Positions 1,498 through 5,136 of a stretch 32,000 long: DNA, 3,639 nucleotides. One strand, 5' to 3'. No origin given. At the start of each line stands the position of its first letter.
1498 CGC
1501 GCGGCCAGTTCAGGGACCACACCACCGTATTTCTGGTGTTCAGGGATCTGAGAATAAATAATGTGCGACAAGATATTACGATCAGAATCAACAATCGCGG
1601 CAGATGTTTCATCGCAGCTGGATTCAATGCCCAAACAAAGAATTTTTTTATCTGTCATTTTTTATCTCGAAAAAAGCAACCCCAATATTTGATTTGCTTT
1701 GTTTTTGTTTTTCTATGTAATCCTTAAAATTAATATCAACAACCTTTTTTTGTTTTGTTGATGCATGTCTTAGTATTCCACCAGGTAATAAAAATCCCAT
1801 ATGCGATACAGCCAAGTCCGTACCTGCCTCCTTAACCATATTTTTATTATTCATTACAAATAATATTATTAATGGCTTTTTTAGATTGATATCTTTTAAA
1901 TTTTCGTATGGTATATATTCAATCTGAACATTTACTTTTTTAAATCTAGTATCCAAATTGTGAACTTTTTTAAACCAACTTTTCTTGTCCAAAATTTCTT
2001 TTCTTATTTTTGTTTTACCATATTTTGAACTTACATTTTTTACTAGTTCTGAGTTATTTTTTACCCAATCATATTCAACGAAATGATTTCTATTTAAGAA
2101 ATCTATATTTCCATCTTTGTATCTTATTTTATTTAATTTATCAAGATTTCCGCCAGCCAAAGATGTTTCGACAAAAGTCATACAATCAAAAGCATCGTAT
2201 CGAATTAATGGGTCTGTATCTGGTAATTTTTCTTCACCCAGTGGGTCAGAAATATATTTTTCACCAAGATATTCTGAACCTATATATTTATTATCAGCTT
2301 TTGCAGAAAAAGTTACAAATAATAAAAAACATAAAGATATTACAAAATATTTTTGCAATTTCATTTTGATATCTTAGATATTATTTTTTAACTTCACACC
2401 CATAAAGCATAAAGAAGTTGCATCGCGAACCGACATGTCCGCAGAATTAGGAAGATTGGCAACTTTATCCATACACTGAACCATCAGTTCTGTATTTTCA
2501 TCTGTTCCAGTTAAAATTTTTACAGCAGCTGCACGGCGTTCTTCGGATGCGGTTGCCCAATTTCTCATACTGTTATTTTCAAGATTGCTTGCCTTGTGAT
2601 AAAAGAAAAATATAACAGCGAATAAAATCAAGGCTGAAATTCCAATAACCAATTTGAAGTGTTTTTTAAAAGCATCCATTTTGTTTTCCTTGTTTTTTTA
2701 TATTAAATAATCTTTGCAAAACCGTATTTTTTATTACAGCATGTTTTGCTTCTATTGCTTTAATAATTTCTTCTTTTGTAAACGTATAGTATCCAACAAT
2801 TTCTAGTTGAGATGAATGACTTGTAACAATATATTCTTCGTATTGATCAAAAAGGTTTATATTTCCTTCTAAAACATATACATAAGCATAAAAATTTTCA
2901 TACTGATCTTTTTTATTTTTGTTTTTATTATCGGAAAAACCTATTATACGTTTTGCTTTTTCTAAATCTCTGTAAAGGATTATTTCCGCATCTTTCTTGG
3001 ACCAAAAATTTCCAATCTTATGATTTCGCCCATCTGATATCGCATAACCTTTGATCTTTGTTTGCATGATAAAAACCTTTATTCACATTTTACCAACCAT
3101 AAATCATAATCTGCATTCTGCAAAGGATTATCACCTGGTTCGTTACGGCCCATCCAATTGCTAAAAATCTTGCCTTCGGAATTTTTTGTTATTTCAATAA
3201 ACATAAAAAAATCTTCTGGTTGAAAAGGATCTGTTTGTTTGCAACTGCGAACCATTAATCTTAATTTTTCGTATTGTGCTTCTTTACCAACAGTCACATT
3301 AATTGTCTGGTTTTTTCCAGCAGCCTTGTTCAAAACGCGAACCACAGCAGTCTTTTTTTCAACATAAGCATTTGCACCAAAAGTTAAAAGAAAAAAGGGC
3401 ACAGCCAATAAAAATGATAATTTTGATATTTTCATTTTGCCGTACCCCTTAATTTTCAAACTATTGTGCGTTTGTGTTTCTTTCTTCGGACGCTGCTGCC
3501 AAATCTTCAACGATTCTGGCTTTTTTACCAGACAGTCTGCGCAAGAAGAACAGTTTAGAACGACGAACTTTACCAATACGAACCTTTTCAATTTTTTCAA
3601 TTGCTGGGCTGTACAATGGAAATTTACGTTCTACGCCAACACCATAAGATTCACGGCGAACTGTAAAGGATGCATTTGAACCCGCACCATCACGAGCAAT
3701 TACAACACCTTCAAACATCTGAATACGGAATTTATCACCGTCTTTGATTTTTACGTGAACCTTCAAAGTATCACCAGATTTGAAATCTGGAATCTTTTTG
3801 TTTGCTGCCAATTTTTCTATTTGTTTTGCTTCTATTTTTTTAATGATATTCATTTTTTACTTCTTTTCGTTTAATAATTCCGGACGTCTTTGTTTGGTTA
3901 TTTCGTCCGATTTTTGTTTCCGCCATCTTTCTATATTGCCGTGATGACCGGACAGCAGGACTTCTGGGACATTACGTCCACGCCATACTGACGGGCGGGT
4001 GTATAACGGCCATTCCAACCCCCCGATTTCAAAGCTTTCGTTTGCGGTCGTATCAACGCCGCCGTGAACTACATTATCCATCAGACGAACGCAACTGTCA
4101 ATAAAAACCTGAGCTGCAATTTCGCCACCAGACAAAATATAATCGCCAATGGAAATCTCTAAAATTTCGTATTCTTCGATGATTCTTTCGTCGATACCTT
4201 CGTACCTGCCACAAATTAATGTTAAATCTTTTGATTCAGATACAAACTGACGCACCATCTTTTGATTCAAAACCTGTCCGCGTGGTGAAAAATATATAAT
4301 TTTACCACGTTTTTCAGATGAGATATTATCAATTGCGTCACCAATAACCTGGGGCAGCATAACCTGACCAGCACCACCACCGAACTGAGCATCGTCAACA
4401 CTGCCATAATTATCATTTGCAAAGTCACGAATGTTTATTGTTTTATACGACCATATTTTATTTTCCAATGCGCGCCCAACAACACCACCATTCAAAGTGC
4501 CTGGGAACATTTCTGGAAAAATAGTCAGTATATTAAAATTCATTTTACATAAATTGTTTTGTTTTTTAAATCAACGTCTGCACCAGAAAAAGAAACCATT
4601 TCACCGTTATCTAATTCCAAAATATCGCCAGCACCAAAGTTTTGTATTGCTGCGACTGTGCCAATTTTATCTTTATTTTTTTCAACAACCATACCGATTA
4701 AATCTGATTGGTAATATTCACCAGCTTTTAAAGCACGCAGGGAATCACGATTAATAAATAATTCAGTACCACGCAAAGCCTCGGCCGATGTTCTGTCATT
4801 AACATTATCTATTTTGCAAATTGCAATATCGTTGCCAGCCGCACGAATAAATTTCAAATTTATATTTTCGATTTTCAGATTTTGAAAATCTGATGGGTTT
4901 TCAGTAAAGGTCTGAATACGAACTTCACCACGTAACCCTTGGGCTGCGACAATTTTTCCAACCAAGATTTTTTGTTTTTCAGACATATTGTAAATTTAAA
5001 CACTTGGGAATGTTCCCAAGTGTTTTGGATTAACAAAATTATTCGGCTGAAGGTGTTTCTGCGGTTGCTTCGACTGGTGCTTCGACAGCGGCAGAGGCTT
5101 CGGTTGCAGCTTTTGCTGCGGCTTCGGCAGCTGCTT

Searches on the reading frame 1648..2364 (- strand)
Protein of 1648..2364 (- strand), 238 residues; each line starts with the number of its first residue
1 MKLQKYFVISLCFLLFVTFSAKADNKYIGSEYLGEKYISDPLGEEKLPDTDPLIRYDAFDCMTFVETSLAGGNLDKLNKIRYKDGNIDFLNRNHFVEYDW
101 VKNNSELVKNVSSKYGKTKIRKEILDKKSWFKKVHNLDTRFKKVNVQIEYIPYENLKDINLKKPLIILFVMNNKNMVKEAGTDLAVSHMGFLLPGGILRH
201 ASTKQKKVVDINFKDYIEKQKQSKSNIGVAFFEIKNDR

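Call 49: search_protein_families(library=pfam, proteins=[window:1648-2364:-], max_evalue=0.001)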
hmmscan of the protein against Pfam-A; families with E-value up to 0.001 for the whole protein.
window:1648-2364:- (238 aa): 1 family
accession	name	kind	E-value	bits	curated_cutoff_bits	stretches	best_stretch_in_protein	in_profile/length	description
PF07313.18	AmiA-like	-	1.6e-29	103.3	27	1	28-221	2-200/202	N-acetylmuramoyl-L-alanine amidase-like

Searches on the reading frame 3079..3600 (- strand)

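Call 49: search_protein_families(library=pfam, proteins=[window:3079-3600:-], max_evalue=0.001)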
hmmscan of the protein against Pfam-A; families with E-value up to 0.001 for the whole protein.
window:3079-3600:- (173 aa): 1 family
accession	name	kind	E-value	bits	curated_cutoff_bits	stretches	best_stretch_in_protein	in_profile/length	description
PF09923.14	DUF2155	-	6.6e-20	71.5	27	1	85-172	1-89/89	Uncharacterized protein conserved in bacteria (DUF2155)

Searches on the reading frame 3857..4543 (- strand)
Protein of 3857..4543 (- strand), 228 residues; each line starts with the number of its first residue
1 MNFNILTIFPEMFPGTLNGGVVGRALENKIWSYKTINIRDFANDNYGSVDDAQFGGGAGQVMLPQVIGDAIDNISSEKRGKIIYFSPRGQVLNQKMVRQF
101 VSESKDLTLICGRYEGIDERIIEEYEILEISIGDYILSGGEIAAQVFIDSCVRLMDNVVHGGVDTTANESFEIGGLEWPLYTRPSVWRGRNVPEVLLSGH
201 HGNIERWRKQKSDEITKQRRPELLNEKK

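Call 49: search_protein_families(library=pfam, proteins=[window:3857-4543:-], max_evalue=0.001)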
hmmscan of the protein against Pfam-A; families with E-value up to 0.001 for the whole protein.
window:3857-4543:- (228 aa): 1 family
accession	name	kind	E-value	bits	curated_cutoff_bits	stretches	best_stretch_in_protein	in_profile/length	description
PF01746.26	tRNA_m1G_MT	-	2.2e-44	152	27.3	1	23-221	2-195/195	tRNA (Guanine-1)-methyltransferase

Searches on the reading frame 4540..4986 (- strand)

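Call 49: search_protein_families(library=pfam, proteins=[window:4540-4986:-], max_evalue=0.001)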
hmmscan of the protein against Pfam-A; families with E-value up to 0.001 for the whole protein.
window:4540-4986:- (148 aa): 3 families
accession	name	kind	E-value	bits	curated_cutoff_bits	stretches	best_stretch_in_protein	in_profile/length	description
PF01782.24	RimM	-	1.2e-16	61.1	23.5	1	9-81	2-83/84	RimM N-terminal domain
PF24986.1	PRC_RimM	-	4e-05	23.6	27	1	94-147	2-63/69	RimM PRC barrel domain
PF05239.21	PRC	-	0.00056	20.3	21.2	0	89-127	2-42/78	PRC-barrel domain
